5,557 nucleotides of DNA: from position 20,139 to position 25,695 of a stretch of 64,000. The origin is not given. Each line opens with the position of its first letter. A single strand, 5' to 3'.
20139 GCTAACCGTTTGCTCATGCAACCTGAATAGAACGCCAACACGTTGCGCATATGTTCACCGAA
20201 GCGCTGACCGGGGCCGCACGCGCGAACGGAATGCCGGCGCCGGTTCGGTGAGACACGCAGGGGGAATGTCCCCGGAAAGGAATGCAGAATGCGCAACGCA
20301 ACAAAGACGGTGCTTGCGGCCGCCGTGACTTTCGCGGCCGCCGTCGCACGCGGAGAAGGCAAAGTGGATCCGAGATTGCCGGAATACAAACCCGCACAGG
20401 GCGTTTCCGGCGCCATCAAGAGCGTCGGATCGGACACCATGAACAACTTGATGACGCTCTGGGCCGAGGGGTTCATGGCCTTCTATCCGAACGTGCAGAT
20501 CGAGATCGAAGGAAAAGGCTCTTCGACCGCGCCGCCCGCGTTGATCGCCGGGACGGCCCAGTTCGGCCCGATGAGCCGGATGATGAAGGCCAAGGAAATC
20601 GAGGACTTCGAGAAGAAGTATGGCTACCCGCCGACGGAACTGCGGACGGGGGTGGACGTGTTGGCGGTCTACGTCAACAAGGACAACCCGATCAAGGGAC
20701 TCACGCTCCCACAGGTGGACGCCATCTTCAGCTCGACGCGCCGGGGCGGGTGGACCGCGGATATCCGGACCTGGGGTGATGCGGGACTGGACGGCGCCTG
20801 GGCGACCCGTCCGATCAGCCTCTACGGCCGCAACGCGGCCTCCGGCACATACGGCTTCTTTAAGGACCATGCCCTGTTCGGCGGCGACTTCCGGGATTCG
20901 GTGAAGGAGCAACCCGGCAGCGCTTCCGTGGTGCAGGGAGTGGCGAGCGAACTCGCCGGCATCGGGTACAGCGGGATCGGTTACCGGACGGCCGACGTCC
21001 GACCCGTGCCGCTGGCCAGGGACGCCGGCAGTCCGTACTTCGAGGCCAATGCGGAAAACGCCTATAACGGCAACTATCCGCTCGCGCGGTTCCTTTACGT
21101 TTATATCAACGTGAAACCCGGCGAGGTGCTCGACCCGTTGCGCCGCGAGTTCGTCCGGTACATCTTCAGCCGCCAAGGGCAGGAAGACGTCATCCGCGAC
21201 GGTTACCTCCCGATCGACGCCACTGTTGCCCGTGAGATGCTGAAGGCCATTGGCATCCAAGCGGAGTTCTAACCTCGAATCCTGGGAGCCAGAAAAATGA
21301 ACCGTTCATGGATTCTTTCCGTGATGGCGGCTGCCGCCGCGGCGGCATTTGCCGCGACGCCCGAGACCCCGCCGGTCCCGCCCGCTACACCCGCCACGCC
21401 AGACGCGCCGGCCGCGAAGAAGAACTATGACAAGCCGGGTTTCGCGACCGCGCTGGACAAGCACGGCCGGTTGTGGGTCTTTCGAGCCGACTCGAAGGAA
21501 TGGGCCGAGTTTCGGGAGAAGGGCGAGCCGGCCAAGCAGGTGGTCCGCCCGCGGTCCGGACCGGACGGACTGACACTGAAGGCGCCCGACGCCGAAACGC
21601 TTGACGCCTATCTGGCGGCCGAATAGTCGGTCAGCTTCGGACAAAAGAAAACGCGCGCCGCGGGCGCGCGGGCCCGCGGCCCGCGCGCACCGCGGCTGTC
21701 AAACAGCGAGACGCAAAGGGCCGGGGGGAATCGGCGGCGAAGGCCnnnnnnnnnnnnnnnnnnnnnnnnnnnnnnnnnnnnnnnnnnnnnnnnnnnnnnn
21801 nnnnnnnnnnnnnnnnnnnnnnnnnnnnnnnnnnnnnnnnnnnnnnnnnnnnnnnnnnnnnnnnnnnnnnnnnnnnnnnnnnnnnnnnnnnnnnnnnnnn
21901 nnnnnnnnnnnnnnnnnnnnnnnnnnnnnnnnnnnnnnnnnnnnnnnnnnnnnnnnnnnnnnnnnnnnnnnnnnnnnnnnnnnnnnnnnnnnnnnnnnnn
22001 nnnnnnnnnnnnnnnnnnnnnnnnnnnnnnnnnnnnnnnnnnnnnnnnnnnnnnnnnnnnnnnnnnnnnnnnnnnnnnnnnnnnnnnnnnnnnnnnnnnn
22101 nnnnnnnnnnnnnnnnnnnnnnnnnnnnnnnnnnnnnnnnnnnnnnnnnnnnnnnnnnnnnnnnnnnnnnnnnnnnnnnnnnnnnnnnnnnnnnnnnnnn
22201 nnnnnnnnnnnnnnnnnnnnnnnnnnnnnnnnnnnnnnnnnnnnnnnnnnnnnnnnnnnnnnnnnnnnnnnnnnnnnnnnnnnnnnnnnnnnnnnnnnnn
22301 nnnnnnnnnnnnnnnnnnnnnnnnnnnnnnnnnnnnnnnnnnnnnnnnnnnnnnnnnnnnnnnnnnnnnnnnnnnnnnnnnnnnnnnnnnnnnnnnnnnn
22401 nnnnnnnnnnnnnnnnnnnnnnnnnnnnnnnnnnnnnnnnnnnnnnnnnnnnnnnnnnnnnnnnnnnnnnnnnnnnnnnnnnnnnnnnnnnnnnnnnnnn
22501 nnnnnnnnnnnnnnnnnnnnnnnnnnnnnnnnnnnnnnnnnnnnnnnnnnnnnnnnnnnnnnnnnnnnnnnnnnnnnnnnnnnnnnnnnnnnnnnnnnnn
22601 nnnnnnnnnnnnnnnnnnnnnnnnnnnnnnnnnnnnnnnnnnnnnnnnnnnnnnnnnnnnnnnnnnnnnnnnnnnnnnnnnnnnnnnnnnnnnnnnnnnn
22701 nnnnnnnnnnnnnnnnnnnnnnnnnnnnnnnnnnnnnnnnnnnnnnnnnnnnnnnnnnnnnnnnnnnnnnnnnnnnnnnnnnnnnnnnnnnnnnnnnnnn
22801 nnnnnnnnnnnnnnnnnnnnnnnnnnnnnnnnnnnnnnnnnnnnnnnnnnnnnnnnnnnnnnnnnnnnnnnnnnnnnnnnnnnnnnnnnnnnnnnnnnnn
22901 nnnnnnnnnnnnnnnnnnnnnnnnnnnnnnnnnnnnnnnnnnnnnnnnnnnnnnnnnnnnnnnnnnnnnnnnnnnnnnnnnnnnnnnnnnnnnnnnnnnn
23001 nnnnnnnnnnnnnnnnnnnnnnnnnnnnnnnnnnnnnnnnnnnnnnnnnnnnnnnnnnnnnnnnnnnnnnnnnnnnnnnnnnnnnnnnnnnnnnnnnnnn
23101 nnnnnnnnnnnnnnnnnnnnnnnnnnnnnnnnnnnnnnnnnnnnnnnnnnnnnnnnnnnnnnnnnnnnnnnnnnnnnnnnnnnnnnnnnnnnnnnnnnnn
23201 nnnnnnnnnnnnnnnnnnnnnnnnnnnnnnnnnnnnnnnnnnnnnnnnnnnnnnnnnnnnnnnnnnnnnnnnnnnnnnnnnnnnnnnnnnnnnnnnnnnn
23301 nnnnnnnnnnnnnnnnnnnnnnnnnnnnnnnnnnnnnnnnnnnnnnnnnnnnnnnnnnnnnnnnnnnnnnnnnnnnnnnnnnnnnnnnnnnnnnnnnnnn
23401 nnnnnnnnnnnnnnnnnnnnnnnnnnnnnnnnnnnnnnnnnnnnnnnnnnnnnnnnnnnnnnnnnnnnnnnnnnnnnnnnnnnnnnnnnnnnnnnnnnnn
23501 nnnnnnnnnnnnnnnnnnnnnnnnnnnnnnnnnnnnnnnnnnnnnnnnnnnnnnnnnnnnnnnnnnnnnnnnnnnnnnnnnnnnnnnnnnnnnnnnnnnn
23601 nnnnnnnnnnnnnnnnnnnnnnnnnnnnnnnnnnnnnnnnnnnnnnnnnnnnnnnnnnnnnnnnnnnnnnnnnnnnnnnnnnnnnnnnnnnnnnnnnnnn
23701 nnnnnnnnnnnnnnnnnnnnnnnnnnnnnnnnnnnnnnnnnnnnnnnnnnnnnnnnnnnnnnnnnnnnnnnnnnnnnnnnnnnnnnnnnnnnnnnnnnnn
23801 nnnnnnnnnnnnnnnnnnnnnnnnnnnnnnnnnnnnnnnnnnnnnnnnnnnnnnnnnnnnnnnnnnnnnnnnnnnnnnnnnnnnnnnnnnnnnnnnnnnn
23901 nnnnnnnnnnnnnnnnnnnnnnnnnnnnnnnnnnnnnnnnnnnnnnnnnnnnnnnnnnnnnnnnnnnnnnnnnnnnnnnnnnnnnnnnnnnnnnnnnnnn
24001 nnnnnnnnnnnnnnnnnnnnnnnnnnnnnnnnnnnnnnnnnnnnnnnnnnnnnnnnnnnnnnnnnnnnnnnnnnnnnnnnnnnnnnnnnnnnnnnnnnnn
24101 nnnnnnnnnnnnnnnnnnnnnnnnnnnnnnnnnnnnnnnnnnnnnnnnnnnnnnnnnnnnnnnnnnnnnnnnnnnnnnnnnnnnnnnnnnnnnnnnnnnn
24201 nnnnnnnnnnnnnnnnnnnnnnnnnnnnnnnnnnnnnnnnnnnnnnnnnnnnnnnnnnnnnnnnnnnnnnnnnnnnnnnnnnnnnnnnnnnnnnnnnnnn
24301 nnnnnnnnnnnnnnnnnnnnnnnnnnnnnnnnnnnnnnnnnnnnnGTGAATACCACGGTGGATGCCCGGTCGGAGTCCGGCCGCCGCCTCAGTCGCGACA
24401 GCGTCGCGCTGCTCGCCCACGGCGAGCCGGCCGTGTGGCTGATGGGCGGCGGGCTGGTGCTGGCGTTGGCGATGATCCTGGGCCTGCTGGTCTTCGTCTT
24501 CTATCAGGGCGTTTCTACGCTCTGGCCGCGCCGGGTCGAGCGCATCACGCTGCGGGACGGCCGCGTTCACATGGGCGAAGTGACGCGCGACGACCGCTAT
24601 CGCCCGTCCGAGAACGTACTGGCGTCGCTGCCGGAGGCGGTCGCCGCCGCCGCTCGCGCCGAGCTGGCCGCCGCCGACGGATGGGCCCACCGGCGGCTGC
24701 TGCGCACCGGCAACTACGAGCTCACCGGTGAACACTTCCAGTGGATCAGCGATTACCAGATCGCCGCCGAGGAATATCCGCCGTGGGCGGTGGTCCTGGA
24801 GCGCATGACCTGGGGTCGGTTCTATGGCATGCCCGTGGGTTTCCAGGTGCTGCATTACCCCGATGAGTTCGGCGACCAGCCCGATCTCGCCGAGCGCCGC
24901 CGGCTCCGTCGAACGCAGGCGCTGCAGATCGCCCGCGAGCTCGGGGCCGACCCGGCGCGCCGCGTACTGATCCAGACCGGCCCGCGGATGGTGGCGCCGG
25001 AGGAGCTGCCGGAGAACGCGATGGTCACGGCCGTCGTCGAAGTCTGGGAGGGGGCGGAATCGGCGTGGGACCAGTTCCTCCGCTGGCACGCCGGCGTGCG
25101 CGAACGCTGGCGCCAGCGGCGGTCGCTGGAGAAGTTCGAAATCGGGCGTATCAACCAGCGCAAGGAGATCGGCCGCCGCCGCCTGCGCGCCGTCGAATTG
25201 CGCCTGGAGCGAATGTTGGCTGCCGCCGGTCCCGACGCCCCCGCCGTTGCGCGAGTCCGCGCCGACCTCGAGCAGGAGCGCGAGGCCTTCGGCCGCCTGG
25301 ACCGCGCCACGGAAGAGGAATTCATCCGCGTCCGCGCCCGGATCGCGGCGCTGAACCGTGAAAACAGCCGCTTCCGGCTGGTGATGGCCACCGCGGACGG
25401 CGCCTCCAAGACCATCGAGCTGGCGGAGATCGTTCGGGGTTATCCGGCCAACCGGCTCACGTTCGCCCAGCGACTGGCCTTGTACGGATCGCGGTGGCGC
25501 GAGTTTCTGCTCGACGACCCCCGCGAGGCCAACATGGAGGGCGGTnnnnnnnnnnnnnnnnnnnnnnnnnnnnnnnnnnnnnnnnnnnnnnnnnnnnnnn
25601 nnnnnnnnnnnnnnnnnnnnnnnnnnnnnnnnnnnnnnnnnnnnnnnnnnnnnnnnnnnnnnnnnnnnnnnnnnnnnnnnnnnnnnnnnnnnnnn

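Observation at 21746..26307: Giant PstC (867 aa) and PstA (653 aa), each with a single N-terminal TM helix and a large extra domain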

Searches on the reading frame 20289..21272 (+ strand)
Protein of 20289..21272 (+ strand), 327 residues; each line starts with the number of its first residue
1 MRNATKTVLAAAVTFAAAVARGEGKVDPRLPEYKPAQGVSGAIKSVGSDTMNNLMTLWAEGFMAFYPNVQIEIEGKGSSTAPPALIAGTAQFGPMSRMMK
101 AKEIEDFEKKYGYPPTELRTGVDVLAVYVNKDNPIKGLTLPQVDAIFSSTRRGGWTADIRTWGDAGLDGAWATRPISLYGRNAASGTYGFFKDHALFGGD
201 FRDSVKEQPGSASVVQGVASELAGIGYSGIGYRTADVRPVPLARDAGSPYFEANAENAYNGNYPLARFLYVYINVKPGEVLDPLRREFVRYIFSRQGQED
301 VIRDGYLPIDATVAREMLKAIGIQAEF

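Call 3: search_protein_families(library=pfam, proteins=[window:20289-21272:+], max_evalue=0.01)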
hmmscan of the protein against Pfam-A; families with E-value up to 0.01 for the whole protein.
window:20289-21272:+ (327 aa): 1 family
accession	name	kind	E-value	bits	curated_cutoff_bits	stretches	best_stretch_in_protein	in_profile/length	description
PF12849.12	PBP_like_2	-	1.2e-30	107.6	27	1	37-295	6-266/267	PBP superfamily domain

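Call 4: search_protein_families(library=ncbifam, proteins=[window:20289-21272:+], max_evalue=0.01)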
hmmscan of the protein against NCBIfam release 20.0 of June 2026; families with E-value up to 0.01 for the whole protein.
window:20289-21272:+ (327 aa): 2 families
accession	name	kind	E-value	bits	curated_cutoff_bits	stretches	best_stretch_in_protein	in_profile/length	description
TIGR02136.1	ptsS_2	subfamily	2.8e-69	233.5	206.6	1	9-308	8-294/295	phosphate ABC transporter substrate-binding protein PstS family protein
TIGR00975.1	3a0107s03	equivalog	4.1e-06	26.1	205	1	43-141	1-97/315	phosphate ABC transporter substrate-binding protein PstS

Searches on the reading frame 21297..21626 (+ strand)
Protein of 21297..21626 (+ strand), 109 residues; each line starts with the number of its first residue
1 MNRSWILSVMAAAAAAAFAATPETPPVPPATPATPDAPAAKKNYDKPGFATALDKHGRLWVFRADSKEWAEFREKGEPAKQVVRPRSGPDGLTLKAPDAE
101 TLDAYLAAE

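Call 3: search_protein_families(library=pfam, proteins=[window:21297-21626:+], max_evalue=0.01)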
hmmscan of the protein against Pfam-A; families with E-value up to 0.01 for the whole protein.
window:21297-21626:+ (109 aa): 0 families

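Call 4: search_protein_families(library=ncbifam, proteins=[window:21297-21626:+], max_evalue=0.01)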
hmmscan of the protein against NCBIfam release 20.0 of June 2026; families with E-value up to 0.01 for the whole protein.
window:21297-21626:+ (109 aa): 0 families

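Call 22: list_cluster_members(proteins=[P0001, P0121, window:21297-21626:+, window:20289-21272:+, P0004, P0005])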
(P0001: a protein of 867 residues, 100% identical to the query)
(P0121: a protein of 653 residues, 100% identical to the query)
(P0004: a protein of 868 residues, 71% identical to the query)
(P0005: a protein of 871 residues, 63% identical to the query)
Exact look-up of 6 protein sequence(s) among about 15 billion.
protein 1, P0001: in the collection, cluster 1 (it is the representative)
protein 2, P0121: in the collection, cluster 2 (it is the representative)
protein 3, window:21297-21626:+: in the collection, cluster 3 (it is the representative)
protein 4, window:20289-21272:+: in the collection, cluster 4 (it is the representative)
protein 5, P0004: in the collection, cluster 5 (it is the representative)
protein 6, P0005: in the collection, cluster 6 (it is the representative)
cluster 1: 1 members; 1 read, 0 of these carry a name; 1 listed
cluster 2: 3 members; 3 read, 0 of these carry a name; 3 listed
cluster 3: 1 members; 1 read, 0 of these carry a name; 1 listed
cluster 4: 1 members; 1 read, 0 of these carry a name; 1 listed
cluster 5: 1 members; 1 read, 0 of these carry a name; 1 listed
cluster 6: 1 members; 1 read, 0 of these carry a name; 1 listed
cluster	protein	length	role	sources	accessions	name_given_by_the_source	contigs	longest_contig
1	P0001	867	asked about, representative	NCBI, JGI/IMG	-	-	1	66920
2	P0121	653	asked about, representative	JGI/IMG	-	-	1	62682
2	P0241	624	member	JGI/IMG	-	-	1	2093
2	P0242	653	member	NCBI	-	-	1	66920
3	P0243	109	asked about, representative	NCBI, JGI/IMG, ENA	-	-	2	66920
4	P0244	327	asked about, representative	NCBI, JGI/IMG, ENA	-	-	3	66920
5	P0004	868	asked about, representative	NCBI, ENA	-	-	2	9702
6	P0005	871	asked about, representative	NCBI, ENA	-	-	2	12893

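Call 42: find_homologous_proteins(query=window:21297-21626:+, max_evalue=0.001)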
Query window:21297-21626:+ (109 aa): 33 proteins with E <= 0.001 among 78 candidates.
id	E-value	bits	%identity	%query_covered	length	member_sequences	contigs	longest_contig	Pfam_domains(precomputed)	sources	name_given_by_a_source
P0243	3.4e-64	232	100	100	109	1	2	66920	-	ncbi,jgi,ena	-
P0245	7.1e-43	163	67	58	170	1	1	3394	-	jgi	-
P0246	1.2e-41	159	93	63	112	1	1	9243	-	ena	-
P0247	2.1e-41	158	68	58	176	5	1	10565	-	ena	-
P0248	2.5e-40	155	67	58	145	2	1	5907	-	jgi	jgi:hypothetical protein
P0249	1.7e-39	152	48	97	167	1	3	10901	PF24684.2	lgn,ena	-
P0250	2.5e-39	152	65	58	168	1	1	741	-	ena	-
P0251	3.7e-39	151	49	97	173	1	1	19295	-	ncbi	ncbi:MAG: hypothetical protein ACLF0P_03565 [Thermoanaerobaculia bacterium]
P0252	3.9e-39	151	91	62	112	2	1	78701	-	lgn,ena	-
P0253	1.2e-38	149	47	94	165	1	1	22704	-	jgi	jgi:hypothetical protein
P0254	7.9e-37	144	46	93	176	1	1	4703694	-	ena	-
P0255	8.3e-37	144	50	86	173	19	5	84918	-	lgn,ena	-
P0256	1.2e-36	143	83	63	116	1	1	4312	-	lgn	-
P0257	9.1e-36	140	86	63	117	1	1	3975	-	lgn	-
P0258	4.9e-35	138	84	64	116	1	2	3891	-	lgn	-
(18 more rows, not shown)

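Call 50: search_protein_representatives(alignment_id=A4)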
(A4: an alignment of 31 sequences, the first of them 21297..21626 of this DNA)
Query: 31 sequences, 169 profile positions. Proteins with E-value up to 0.001 (for the whole library): 539; up to 1e-10: 372; up to 1e-30: 190. The best 150 are listed.
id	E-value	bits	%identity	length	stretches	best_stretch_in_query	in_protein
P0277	7.9e-165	559.5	-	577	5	27-168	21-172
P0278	2.8e-160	544.7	-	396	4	45-168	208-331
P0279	4.9e-153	521.1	-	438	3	35-168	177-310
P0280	4.7e-146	498.4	-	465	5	40-169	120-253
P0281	1.8e-134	460.7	-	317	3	44-168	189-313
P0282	2.7e-128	440.6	-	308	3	11-168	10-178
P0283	8.8e-127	435.7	-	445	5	29-167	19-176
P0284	5.5e-117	403.8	-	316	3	12-167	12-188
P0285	5.0e-113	390.9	-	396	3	29-168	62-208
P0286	3.6e-111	384.9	-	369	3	32-168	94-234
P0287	3.4e-110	381.7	-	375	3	44-162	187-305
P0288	6.1e-104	361.3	-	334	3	44-168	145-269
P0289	1.0e-101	354.1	-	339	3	32-165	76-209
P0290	9.7e-101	350.9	-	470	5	6-126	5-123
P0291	2.7e-100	349.5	-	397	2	43-167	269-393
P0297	3.5e-94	329.6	-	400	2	45-167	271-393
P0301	1.9e-90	317.4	-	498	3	9-168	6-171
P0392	7.0e-46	172.4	-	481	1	24-168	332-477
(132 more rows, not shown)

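Call 69: search_protein_families(library=pfam, proteins=[P0392, P0291, P0297, P0279, P0278, P0301, P0290, P0280, P0283, P0277], max_evalue=0.001)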
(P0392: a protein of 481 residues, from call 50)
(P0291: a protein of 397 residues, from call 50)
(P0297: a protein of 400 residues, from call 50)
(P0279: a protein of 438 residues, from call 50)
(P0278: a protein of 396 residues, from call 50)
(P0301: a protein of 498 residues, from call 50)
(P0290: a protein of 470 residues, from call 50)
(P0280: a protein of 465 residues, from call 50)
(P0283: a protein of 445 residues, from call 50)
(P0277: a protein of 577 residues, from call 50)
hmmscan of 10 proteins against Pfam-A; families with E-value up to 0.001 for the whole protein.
P0392 (481 aa): 2 families
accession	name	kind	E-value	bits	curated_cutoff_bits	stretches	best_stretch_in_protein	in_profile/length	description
PF12849.12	PBP_like_2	-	9.9e-24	84.9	27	1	39-294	9-266/267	PBP superfamily domain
PF12727.12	PBP_like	-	4.4e-06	26.4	27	1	65-230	8-152/193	PBP superfamily domain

P0291 (397 aa): 1 family
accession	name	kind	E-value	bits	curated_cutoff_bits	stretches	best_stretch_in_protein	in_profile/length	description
PF24684.1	Vgb_lyase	-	0.00026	20.3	50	0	216-258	63-106/290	Virginiamycin B lyase family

P0297 (400 aa): 1 family
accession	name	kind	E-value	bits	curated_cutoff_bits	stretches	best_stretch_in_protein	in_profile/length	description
PF24684.1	Vgb_lyase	-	1.1e-05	24.9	50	0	272-320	141-190/290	Virginiamycin B lyase family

P0279 (438 aa): 2 families
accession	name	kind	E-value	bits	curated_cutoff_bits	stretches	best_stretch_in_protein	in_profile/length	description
PF24684.1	Vgb_lyase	-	6.7e-09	35.4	50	0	310-364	223-277/290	Virginiamycin B lyase family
PF11142.13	DUF2917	-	0.00056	19.6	25.5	0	247-263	12-28/59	Protein of unknown function (DUF2917)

P0278 (396 aa): 1 family
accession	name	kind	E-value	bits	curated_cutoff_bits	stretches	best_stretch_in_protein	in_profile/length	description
PF24684.1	Vgb_lyase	-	0.00037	19.8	50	0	269-320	139-191/290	Virginiamycin B lyase family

P0301 (498 aa): 0 families

P0290 (470 aa): 5 families
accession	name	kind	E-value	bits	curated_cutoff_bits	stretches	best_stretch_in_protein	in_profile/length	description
PF11142.13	DUF2917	-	2.9e-07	30.1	25.5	0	157-177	12-32/59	Protein of unknown function (DUF2917)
PF02911.23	Formyl_trans_C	-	3.4e-05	24.4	21.1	0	47-111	26-79/100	Formyl transferase, C-terminal domain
PF23633.1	PH_GEF_YEL1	-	0.00047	20.7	25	0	108-129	75-96/186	Guanine-nucleotide exchange factor YEL1 PH domain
PF04616.20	Glyco_hydro_43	-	0.00064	19.6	32.2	0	55-127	128-205/288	Glycosyl hydrolases family 43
PF20606.3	DUF6799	-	0.0007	19.7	26.8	0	311-334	6-29/63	Domain of unknown function (DUF6799)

P0280 (465 aa): 1 family
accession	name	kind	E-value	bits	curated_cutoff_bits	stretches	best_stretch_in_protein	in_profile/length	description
PF21139.3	BT_MCC_alpha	-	0.0001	23.1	31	0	70-145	40-110/118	Methylcrotonyl-CoA carboxylase, alpha-subunit, BT domain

P0283 (445 aa): 1 family
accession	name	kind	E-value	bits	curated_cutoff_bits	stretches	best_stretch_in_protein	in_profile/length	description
PF21139.3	BT_MCC_alpha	-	8.8e-06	26.5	31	0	128-201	41-109/118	Methylcrotonyl-CoA carboxylase, alpha-subunit, BT domain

P0277 (577 aa): 0 families

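Call 71: search_protein_families(library=ncbifam, proteins=[P0392, P0291, P0301], max_evalue=0.001)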
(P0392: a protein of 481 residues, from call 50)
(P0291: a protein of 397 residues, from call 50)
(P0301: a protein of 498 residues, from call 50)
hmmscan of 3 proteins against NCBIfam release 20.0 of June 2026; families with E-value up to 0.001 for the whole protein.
P0392 (481 aa): 2 families
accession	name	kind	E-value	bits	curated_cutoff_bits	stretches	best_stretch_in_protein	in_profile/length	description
TIGR02136.1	ptsS_2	subfamily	3.8e-61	206.9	206.6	1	11-308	13-295/295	phosphate ABC transporter substrate-binding protein PstS family protein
TIGR00975.1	3a0107s03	equivalog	0.00085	18.5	205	0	43-104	2-64/315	phosphate ABC transporter substrate-binding protein PstS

P0291 (397 aa): 0 families

P0301 (498 aa): 0 families

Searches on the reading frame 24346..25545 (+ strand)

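Call 41: search_protein_families(library=pfam, proteins=[window:24346-25545:+], max_evalue=1)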
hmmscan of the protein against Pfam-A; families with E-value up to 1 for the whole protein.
window:24346-25545:+ (400 aa): 1 family
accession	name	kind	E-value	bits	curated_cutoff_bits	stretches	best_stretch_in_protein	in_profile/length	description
PF25450.1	Rab11-FIP3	-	0.0033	18.2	31.9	1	303-349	33-79/125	Rab11-FIP3-like domain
